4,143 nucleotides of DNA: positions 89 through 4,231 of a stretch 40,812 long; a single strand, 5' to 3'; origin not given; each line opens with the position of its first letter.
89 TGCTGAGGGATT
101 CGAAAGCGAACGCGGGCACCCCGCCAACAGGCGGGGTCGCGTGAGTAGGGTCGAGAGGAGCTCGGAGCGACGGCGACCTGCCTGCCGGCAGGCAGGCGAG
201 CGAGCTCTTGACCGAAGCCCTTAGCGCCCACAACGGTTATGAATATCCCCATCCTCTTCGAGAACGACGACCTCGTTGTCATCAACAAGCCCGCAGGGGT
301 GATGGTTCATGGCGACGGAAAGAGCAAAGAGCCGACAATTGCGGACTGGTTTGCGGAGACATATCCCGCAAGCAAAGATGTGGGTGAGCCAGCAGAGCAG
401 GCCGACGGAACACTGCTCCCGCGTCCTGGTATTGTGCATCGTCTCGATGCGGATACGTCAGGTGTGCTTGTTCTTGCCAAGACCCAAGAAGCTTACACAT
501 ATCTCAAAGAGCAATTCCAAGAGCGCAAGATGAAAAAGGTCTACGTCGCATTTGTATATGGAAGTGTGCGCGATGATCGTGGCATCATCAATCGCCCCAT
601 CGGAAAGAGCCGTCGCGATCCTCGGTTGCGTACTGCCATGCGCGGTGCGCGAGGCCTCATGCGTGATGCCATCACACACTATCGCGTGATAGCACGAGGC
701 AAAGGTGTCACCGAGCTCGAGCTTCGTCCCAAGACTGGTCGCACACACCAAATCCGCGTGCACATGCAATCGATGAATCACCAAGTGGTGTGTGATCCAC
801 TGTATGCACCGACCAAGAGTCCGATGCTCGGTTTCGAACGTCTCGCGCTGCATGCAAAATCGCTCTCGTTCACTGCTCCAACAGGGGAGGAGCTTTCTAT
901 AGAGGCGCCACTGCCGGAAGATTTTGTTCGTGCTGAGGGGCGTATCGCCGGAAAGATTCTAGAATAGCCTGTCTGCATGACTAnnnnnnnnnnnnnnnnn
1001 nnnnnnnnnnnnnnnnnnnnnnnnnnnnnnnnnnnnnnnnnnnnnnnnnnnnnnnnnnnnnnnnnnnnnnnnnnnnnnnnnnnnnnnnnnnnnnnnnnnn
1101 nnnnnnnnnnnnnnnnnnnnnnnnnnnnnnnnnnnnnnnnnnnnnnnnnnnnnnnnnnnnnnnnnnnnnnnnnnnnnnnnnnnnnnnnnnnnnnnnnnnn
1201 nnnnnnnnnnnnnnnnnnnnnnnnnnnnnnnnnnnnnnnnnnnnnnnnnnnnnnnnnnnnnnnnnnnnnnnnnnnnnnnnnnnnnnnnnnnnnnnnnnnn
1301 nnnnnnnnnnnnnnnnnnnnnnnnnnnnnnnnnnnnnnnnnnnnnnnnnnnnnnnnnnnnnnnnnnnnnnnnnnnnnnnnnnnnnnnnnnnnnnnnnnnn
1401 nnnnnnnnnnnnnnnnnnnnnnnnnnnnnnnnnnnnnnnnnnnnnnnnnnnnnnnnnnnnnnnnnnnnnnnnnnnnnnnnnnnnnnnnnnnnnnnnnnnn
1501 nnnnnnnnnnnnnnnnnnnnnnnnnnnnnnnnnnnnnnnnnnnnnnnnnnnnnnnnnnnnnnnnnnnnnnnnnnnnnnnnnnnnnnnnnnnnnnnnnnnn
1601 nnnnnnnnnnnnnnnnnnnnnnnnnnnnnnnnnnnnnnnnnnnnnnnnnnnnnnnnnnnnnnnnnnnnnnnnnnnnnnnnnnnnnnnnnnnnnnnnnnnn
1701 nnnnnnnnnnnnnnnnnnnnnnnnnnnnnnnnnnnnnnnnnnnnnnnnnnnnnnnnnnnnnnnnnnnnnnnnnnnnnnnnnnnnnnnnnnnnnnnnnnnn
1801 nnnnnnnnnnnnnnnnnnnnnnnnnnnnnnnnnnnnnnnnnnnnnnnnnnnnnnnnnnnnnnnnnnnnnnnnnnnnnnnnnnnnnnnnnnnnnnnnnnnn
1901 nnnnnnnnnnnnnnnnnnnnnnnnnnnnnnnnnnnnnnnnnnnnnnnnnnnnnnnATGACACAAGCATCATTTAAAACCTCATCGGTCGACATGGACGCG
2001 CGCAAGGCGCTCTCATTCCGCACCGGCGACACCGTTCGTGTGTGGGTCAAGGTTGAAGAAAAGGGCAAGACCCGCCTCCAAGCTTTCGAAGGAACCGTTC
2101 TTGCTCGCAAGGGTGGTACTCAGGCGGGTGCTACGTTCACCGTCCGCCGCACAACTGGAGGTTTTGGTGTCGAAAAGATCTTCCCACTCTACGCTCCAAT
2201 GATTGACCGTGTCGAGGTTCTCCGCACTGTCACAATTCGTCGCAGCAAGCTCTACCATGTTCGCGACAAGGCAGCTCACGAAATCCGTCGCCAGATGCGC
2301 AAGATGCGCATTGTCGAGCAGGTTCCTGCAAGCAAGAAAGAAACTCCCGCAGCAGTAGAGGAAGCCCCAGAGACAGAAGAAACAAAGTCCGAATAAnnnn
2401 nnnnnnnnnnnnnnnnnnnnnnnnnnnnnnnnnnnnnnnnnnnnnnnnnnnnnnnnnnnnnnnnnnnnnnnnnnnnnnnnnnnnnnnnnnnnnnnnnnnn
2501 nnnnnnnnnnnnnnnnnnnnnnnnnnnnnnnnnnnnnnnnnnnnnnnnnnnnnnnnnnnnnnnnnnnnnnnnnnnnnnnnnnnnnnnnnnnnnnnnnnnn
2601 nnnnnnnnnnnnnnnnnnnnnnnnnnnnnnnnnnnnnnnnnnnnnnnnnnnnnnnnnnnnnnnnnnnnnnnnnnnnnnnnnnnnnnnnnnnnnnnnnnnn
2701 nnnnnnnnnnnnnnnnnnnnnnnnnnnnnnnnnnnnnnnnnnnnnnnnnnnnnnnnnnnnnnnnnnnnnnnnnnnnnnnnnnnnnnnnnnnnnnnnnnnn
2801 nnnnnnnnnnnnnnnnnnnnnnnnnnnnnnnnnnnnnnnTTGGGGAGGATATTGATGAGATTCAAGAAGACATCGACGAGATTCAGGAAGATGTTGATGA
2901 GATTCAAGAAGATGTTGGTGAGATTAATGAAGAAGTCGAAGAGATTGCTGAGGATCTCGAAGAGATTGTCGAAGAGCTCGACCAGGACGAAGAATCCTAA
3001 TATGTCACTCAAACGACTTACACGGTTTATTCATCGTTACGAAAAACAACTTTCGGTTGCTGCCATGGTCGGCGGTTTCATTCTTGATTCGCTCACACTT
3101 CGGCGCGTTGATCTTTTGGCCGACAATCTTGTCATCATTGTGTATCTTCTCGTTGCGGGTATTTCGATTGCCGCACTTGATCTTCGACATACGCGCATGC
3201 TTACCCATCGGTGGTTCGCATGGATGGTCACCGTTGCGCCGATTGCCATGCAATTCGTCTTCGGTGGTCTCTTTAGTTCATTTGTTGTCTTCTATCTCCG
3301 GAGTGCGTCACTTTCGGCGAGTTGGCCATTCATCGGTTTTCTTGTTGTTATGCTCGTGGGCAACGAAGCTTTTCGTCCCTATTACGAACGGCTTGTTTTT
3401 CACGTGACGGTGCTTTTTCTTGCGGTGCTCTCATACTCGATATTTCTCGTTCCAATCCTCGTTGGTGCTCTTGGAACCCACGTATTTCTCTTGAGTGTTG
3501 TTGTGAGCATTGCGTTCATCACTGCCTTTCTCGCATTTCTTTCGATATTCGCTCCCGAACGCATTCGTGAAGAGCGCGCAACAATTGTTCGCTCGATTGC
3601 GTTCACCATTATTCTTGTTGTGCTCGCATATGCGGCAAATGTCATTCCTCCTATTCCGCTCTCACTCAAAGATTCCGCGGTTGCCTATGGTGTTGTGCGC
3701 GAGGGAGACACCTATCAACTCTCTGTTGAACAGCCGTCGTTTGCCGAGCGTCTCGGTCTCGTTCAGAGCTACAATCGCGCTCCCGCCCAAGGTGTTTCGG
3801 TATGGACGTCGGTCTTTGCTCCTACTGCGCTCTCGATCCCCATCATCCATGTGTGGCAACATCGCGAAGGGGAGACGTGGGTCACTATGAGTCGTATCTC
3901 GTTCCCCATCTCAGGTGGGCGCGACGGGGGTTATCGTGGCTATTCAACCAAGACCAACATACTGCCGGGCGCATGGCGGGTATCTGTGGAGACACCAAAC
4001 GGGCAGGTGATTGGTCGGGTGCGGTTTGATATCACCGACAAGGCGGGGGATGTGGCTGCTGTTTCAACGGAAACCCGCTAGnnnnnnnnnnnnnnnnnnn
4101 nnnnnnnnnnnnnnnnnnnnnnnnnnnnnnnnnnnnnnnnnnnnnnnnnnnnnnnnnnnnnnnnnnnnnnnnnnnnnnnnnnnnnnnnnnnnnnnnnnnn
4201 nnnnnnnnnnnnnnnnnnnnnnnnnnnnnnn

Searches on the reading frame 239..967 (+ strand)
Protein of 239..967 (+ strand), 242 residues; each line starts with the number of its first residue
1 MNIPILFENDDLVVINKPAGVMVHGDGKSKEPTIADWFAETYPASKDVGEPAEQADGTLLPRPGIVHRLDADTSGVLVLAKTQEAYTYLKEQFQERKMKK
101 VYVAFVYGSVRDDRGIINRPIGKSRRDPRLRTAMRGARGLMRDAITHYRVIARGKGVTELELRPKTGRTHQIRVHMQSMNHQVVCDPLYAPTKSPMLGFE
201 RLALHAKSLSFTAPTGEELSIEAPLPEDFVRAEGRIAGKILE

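Call 63: search_protein_families(library=pfam, proteins=[window:239-967:+], max_evalue=0.001)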
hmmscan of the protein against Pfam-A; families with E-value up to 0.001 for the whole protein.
window:239-967:+ (242 aa): 1 family
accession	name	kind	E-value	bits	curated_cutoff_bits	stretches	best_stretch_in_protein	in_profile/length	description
PF00849.27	PseudoU_synth_2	-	5.6e-36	124.5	26.8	1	11-178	1-152/152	RNA pseudouridylate synthase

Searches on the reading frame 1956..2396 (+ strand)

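Call 63: search_protein_families(library=pfam, proteins=[window:1956-2396:+], max_evalue=0.001)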
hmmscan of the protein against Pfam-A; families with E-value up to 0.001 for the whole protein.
window:1956-2396:+ (146 aa): 1 family
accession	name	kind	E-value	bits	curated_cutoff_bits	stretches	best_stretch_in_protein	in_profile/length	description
PF01245.26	Ribosomal_L19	-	2.5e-30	105.1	22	1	16-111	13-107/111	Ribosomal protein L19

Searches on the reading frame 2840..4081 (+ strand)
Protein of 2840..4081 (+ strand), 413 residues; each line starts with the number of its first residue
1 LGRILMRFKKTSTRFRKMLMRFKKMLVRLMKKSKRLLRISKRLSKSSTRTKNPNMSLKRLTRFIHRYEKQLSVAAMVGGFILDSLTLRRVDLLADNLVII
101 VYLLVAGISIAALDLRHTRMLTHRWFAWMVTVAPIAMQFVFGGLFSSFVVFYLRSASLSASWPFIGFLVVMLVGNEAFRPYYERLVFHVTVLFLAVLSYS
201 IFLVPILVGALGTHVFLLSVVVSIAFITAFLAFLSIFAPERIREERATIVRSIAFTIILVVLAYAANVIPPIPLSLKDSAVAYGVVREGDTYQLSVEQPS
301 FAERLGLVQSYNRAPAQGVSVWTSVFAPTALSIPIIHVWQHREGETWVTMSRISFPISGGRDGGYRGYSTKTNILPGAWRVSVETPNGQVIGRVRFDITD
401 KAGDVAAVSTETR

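Call 63: search_protein_families(library=pfam, proteins=[window:2840-4081:+], max_evalue=0.001)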
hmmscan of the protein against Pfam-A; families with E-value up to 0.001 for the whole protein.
window:2840-4081:+ (413 aa): 1 family
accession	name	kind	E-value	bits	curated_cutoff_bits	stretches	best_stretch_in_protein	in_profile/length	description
PF11141.13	DUF2914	-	3.3e-16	59.2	23.6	1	335-398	4-62/62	Protein of unknown function (DUF2914)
